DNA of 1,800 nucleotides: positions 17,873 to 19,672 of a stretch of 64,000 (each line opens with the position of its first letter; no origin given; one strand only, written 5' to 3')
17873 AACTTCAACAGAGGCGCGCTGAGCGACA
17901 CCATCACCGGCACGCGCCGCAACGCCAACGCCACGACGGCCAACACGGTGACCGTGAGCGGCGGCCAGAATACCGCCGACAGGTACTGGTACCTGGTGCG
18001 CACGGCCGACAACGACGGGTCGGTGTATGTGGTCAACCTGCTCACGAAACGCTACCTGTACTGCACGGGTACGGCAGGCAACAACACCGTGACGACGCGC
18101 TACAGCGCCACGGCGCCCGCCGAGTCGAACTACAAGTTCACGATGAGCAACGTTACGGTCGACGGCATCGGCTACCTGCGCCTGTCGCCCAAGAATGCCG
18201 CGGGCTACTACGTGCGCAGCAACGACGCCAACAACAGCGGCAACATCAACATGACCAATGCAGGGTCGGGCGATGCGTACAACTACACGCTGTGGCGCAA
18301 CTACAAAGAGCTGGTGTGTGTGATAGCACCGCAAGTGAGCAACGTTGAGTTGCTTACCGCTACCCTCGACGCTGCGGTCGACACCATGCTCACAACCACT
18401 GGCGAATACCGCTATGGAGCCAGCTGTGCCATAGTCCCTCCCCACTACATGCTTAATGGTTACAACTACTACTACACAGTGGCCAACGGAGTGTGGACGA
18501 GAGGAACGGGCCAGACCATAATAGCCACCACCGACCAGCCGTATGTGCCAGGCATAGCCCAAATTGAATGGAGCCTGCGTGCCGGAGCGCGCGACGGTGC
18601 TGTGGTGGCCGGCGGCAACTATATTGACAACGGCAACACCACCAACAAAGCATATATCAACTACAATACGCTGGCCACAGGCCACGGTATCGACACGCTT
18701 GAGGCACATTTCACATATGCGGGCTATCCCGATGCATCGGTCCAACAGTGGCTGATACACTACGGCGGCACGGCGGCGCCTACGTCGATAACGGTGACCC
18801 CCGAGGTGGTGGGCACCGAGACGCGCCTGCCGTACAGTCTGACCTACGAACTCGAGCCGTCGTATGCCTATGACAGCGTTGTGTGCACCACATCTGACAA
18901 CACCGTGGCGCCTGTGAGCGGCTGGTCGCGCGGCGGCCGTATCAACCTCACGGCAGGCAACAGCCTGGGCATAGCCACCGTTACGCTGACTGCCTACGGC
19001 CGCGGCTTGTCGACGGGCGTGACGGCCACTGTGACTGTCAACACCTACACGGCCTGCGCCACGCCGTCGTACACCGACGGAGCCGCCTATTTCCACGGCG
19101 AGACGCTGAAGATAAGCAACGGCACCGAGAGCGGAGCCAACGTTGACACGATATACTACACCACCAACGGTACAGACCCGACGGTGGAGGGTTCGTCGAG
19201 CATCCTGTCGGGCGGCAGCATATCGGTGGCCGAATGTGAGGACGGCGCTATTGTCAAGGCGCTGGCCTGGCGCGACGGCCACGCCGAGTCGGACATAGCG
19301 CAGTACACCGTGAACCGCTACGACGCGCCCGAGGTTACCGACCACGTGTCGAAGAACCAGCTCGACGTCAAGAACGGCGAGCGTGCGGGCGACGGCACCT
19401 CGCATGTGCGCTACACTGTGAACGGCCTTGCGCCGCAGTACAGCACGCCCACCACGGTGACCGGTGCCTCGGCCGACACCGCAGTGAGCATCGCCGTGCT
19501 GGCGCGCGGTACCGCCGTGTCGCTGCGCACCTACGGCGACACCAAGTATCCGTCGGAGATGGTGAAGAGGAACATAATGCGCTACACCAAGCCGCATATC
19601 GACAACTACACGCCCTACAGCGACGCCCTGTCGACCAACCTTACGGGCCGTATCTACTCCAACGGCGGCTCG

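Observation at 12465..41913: Candidate giant-adhesin locus: regulator, repeat-laden leader, giant cargo, 64-aa ORF and a lipoprotein sharing the GLUG-like module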

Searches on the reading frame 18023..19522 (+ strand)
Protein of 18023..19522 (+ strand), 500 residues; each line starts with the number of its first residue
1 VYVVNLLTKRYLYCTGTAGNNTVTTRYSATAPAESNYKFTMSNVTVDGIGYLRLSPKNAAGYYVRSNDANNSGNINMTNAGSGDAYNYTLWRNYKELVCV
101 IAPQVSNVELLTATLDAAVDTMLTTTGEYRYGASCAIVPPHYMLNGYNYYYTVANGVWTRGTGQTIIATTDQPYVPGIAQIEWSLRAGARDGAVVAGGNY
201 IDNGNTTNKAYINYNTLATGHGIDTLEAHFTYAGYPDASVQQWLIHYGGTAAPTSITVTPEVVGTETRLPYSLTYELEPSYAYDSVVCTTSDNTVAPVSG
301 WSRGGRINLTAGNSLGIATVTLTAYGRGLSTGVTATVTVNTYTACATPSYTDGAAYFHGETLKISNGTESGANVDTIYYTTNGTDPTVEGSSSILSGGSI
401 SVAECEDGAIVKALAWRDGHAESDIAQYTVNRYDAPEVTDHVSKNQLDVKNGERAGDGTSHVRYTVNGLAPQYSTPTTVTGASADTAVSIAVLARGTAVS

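Call 43: find_related_loci(query=A3, collection=metagenome_contigs, flank=10000)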
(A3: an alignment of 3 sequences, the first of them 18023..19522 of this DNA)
Query A3 (500 aa) in metagenome_contigs; peptide patterns used: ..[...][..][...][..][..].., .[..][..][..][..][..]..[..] (x = any residue, [..] = any of these).
188 stretches matched a pattern, but none encodes a relative of the query by tblastn (E <= 1e-3).
